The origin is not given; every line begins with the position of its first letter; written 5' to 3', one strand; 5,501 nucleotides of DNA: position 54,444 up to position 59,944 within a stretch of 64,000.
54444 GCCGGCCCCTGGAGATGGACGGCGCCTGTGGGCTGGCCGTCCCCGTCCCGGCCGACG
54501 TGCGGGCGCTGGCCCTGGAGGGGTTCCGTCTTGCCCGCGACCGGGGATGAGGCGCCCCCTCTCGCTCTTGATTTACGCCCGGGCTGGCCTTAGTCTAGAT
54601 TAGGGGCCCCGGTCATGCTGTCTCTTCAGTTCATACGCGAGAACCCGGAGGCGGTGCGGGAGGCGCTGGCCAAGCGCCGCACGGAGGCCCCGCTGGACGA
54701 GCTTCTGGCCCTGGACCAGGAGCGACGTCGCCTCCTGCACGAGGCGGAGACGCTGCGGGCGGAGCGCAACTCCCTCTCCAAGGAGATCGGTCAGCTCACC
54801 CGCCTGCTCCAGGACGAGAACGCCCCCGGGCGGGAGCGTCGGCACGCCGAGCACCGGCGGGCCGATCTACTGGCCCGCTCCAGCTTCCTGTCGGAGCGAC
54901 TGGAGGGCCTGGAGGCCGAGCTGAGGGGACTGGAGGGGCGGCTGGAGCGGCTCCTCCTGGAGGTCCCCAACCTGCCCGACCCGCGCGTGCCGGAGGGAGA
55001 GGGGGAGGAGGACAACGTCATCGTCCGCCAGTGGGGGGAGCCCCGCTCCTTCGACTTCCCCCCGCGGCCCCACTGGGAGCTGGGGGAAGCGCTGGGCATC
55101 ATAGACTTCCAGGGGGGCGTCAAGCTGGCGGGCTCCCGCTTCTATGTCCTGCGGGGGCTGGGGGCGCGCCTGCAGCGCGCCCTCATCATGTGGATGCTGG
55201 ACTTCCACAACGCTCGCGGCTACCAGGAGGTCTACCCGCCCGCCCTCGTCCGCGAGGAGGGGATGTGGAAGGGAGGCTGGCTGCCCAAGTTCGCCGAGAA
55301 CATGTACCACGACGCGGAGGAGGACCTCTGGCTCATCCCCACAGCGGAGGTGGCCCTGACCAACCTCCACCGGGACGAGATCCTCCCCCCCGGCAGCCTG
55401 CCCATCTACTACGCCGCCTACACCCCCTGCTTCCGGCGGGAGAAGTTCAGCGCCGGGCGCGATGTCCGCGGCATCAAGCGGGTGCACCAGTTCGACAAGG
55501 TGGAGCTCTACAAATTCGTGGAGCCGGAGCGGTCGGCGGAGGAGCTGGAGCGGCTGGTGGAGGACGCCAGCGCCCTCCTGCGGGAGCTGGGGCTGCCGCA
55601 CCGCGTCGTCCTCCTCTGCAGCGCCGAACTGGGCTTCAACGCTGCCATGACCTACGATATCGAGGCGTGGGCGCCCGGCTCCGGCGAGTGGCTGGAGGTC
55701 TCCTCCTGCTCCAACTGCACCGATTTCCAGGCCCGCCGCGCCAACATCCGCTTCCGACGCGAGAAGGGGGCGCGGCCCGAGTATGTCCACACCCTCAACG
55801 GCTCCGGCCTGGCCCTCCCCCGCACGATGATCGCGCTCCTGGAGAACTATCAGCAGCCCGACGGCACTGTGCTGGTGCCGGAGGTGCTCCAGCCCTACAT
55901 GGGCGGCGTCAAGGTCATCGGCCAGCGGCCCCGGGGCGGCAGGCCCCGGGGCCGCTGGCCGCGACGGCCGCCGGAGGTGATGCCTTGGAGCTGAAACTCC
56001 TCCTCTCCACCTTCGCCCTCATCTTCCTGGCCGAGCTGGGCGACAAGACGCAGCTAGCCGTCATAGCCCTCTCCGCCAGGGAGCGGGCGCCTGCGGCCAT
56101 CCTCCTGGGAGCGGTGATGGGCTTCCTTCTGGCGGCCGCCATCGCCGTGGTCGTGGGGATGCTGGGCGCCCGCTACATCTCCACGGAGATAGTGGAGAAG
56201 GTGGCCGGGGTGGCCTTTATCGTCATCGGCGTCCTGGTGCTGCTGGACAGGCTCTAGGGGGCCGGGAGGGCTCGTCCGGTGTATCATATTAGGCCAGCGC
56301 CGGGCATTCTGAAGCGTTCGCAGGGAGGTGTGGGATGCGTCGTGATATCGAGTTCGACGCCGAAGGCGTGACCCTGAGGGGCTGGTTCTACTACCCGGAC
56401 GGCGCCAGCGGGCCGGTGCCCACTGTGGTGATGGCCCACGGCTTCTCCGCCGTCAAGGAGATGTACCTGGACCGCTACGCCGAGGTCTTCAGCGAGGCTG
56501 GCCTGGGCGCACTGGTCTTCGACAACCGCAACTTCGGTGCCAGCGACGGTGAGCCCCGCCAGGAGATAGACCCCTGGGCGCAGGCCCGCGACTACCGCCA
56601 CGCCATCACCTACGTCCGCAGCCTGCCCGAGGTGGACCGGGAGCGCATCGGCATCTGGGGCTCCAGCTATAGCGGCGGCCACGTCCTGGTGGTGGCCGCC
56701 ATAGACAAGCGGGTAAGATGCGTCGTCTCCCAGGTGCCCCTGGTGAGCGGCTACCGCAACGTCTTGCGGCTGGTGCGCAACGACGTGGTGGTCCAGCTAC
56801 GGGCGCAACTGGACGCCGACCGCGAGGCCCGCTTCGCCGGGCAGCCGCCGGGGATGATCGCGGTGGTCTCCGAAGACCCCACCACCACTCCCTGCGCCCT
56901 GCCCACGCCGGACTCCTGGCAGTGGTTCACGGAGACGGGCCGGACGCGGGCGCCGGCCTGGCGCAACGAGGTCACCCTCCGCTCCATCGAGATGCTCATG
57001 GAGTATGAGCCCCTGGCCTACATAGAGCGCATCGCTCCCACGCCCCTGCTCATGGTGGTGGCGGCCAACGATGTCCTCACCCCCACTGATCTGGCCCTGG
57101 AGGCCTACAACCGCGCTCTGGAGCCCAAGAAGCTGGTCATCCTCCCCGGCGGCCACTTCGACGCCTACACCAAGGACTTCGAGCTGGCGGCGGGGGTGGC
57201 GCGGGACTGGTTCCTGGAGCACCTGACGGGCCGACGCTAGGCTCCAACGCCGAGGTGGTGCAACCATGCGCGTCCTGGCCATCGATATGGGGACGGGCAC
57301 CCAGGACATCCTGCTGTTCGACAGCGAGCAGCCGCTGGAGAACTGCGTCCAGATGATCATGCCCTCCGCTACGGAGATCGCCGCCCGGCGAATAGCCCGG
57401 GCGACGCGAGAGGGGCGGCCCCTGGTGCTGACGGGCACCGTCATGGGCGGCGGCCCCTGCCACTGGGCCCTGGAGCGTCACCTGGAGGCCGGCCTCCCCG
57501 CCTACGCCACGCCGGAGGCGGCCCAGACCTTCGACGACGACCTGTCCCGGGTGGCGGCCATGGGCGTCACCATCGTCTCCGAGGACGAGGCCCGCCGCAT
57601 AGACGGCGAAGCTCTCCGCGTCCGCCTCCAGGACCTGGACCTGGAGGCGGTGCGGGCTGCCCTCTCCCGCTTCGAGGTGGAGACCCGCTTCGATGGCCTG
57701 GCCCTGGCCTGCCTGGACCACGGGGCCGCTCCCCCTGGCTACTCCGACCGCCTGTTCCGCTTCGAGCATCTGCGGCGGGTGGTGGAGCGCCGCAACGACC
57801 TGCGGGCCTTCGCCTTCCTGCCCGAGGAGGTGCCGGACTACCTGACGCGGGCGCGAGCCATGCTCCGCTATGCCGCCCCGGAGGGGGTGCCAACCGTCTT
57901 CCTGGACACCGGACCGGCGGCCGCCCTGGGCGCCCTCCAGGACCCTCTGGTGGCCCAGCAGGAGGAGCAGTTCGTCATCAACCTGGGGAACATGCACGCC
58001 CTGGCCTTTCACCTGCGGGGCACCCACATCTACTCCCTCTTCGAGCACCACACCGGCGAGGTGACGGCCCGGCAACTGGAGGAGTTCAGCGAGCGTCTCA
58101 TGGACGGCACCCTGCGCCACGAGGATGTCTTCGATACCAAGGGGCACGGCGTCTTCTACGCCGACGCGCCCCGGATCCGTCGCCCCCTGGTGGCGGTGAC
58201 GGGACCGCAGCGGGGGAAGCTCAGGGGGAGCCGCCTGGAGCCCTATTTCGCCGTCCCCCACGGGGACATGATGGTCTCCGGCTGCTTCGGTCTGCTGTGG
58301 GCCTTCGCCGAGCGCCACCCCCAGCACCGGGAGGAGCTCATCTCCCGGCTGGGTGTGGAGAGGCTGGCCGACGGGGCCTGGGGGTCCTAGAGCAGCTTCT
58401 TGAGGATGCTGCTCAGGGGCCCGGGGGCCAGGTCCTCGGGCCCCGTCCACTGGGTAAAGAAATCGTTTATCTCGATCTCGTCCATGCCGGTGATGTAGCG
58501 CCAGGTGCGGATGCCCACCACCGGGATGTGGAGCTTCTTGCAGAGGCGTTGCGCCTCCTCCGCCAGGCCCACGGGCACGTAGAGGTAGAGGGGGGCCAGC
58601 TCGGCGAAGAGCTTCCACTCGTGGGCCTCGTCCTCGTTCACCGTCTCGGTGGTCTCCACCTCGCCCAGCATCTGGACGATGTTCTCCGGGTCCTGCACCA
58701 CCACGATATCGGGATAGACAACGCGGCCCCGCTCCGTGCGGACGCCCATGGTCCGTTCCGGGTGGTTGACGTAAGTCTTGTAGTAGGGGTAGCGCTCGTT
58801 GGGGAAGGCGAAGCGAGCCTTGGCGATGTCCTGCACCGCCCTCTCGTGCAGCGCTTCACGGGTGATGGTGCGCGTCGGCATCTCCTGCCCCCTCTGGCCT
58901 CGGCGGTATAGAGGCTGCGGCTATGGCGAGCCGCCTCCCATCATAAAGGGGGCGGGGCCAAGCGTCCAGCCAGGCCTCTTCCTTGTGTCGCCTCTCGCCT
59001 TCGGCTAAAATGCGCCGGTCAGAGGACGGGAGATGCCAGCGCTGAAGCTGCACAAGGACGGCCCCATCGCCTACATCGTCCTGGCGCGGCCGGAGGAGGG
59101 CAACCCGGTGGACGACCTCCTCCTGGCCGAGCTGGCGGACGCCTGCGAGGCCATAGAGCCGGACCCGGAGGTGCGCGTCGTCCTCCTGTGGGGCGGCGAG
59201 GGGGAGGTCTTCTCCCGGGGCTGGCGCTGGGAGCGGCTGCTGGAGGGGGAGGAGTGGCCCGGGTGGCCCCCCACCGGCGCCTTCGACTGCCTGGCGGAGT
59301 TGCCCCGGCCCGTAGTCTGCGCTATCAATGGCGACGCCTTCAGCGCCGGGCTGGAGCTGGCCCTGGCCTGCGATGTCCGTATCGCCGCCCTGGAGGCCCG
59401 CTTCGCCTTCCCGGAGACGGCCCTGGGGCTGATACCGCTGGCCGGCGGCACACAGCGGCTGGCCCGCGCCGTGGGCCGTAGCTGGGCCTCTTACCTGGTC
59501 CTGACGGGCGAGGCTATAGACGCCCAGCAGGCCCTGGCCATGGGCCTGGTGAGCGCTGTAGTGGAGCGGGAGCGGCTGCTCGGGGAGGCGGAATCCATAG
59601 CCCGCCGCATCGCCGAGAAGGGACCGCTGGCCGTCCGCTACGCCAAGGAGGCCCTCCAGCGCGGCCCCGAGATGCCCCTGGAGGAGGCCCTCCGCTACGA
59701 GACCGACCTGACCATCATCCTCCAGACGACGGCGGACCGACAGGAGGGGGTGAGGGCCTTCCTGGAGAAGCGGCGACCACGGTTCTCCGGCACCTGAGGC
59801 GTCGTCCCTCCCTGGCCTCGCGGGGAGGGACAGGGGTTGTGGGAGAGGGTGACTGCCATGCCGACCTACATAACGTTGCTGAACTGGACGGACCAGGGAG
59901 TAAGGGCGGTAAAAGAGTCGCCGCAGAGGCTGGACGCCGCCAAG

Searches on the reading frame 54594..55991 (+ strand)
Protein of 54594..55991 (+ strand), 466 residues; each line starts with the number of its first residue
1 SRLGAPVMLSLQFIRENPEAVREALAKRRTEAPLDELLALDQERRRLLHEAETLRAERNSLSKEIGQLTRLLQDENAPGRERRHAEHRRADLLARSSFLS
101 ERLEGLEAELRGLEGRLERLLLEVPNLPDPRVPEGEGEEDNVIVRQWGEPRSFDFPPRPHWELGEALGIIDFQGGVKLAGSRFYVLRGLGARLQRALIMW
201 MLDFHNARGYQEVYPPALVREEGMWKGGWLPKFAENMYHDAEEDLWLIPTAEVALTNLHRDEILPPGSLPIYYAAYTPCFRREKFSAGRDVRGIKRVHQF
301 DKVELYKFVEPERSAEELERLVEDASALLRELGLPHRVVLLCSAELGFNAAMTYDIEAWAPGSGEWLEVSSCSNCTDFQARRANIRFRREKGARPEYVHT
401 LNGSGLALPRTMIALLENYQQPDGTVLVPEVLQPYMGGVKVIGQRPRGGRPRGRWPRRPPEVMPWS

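Call 29: search_protein_families(library=pfam, proteins=[window:54594-55991:+], max_evalue=0.00001)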
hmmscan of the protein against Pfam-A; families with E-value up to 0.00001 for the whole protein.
window:54594-55991:+ (466 aa): 2 families
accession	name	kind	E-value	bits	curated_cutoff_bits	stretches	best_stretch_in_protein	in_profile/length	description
PF00587.30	tRNA-synt_2b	-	2.5e-40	138.9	29.3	1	240-419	6-179/179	tRNA synthetase class II core domain (G, H, P, S and T)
PF02403.27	Seryl_tRNA_N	-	1.8e-25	89.7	28.2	1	8-128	1-108/108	Seryl-tRNA synthetase N-terminal domain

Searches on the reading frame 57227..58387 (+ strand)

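Call 29: search_protein_families(library=pfam, proteins=[window:57227-58387:+], max_evalue=0.00001)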
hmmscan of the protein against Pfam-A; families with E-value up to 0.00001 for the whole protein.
window:57227-58387:+ (387 aa): 1 family
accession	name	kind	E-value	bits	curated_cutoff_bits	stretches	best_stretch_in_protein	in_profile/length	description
PF08735.15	DUF1786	-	7.5e-73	245.4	25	1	73-329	1-250/252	Putative pyruvate format-lyase activating enzyme (DUF1786)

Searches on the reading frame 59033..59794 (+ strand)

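Call 67: search_protein_families(library=pfam, proteins=[window:59033-59794:+], max_evalue=0.0001)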
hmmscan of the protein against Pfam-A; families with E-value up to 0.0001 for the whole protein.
window:59033-59794:+ (254 aa): 2 families
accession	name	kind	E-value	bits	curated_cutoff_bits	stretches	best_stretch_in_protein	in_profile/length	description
PF00378.25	ECH_1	-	1e-58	199.1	27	1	11-253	5-250/251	Enoyl-CoA hydratase/isomerase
PF16113.10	ECH_2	-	2.2e-29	103.4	27.2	2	13-182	2-177/335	Enoyl-CoA hydratase/isomerase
